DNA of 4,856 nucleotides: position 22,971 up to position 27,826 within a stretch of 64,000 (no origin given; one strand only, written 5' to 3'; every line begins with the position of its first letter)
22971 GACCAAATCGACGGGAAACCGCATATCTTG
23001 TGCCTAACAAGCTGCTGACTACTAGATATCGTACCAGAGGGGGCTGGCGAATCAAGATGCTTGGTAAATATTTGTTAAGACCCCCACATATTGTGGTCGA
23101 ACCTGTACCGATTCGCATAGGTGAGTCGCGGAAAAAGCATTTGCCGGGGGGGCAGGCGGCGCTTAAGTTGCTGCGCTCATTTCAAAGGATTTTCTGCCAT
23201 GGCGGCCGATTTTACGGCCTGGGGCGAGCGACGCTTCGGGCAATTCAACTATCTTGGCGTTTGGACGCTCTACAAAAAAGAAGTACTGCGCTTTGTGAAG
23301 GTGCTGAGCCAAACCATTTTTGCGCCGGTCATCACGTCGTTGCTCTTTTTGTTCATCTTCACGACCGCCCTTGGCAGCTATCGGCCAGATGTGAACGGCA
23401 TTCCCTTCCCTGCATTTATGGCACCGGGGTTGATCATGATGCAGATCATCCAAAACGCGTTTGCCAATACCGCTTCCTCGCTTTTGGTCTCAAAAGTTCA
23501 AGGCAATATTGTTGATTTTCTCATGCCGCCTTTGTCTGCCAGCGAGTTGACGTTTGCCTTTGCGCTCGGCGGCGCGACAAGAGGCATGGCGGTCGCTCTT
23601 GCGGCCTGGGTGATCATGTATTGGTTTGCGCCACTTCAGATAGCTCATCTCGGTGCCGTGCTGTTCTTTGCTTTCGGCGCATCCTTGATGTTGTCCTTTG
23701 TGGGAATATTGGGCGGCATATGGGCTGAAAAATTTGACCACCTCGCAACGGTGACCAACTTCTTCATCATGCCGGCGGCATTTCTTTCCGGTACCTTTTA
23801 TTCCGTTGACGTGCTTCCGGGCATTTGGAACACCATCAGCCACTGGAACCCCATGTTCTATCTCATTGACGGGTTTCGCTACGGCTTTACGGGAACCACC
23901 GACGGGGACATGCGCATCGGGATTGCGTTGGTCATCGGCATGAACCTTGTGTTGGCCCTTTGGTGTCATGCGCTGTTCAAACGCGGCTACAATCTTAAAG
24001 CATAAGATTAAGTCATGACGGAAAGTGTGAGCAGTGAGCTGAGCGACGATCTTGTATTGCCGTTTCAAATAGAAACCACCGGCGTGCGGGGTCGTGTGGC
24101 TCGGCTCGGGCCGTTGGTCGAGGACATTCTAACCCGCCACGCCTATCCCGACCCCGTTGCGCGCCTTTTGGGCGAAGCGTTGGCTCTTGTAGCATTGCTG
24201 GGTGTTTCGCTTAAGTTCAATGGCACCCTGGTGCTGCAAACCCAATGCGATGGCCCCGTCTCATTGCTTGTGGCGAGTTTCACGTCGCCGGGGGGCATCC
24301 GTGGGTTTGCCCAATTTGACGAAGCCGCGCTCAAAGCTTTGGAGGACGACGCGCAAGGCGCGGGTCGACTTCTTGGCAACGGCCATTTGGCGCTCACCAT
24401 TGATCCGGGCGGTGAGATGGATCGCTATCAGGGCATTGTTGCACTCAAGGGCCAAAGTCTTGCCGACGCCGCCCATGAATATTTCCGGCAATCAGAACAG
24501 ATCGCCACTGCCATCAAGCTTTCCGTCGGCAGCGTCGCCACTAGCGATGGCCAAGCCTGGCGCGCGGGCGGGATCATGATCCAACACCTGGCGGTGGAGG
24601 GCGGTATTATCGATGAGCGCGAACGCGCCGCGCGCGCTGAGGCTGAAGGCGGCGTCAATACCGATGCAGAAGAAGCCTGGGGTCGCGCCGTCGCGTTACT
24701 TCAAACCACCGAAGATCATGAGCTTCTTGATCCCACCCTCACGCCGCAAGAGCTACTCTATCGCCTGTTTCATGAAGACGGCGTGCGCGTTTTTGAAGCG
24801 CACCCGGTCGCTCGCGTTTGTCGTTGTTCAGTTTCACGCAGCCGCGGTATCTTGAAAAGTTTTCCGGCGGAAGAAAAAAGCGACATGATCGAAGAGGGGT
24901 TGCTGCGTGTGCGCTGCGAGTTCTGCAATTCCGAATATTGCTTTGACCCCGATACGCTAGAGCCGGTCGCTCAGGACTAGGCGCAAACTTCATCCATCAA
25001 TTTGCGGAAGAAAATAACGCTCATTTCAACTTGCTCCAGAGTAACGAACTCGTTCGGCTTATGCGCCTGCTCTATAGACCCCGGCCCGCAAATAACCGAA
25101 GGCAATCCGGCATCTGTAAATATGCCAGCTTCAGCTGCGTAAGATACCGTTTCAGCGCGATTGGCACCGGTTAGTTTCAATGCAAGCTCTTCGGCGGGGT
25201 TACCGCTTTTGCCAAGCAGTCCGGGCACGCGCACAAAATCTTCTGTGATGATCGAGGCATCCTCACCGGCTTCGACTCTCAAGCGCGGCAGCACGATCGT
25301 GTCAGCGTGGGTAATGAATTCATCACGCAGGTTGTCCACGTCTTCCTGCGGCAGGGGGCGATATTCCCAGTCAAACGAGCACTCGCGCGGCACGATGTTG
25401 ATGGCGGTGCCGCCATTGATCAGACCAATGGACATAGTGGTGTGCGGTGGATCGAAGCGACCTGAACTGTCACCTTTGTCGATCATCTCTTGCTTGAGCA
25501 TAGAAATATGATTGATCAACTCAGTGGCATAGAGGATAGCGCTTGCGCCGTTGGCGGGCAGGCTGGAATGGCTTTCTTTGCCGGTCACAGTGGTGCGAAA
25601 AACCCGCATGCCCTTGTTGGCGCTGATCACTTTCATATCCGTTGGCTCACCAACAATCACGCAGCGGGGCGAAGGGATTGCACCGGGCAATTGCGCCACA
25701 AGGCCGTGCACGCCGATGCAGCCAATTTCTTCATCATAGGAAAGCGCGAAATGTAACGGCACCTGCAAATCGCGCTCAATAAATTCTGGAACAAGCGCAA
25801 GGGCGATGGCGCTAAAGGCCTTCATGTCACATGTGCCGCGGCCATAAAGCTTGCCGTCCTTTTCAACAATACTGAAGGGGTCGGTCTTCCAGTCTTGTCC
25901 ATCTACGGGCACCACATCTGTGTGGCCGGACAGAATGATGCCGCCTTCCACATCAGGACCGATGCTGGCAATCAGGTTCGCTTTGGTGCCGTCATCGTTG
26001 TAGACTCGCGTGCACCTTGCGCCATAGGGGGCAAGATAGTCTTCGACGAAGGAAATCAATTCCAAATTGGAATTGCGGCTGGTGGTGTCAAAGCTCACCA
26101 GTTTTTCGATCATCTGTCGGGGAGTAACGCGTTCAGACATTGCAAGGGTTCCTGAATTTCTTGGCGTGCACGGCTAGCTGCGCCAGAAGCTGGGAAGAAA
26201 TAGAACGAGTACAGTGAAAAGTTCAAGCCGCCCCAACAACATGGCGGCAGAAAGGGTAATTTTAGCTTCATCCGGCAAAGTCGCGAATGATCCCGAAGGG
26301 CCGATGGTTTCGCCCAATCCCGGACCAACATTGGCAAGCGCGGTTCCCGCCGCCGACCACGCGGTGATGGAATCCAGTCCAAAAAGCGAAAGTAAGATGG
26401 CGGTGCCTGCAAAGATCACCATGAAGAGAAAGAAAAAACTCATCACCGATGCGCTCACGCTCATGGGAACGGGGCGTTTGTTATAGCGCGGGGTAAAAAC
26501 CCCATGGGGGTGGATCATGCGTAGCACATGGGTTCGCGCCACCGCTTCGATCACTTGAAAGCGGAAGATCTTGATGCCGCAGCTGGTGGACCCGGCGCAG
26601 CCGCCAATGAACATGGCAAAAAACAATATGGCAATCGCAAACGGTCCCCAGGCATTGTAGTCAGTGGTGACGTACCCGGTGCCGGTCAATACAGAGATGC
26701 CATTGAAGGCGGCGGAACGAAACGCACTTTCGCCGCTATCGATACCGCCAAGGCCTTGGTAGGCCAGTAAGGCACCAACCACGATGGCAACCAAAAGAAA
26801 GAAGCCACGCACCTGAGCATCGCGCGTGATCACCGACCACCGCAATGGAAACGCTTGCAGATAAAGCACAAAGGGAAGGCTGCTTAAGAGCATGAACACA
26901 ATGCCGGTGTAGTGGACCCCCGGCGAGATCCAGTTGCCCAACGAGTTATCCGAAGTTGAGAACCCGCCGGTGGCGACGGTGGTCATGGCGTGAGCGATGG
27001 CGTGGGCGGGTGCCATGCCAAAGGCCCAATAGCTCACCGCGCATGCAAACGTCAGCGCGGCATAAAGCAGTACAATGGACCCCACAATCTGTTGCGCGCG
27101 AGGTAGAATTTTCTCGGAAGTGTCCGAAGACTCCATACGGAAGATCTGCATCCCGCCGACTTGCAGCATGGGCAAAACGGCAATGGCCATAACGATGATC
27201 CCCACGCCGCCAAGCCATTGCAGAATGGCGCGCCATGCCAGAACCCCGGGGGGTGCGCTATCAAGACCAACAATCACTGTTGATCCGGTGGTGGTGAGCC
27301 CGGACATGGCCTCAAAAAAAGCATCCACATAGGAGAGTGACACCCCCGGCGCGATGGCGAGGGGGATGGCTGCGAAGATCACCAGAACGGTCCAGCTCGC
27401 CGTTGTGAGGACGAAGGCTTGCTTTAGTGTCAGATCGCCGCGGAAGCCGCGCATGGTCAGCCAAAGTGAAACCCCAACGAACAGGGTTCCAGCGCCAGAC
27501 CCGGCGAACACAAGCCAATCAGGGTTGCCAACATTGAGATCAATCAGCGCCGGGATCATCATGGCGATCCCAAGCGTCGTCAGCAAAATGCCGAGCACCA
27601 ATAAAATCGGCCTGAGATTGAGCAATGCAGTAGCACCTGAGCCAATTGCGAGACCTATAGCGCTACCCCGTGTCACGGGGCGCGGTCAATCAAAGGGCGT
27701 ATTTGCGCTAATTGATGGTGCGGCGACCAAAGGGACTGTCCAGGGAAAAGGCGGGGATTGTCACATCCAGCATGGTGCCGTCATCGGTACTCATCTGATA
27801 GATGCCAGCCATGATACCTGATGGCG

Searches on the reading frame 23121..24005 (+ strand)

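Call 76: search_protein_families(library=pfam, proteins=[window:23121-24005:+], max_evalue=0.0001)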
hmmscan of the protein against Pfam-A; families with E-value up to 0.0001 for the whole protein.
window:23121-24005:+ (294 aa): 2 families
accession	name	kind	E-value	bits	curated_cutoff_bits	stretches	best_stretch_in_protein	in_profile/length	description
PF01061.29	ABC2_membrane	-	2.1e-31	109.6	26.9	1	47-256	3-210/211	ABC-2 type transporter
PF12698.13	ABC2_membrane_3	-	4.9e-07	29.6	31.6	1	99-272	163-331/347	ABC-2 family transporter protein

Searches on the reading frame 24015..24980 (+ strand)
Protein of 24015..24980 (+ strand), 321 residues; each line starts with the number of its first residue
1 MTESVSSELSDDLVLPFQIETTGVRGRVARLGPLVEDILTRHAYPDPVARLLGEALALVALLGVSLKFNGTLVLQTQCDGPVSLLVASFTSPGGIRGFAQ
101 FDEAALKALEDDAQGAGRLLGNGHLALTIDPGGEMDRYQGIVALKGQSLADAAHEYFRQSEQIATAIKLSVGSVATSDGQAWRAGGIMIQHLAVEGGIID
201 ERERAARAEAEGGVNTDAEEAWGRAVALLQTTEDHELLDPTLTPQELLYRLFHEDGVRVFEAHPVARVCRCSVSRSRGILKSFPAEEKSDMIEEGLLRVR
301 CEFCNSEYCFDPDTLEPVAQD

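Call 76: search_protein_families(library=pfam, proteins=[window:24015-24980:+], max_evalue=0.0001)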
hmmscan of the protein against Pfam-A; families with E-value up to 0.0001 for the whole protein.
window:24015-24980:+ (321 aa): 1 family
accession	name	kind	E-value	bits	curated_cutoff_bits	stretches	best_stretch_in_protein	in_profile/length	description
PF01430.24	HSP33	-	2.7e-70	237.4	21.4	1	12-311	1-273/273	Hsp33 protein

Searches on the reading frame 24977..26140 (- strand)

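Call 76: search_protein_families(library=pfam, proteins=[window:24977-26140:-], max_evalue=0.0001)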
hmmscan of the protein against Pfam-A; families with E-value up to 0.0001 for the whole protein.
window:24977-26140:- (387 aa): 2 families
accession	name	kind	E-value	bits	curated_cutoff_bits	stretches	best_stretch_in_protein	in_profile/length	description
PF01546.33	Peptidase_M20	-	1.7e-29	103.6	24.6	1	69-383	1-205/206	Peptidase family M20/M25/M40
PF07687.19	M20_dimer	-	9e-22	77.5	21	1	174-281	2-101/107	Peptidase dimerisation domain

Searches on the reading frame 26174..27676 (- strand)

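Call 76: search_protein_families(library=pfam, proteins=[window:26174-27676:-], max_evalue=0.0001)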
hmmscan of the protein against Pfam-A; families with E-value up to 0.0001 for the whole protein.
window:26174-27676:- (500 aa): 1 family
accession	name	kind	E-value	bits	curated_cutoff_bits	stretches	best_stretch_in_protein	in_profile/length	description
PF02386.22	TrkH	-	2.1e-58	198.5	27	1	62-494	10-491/502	Cation transport protein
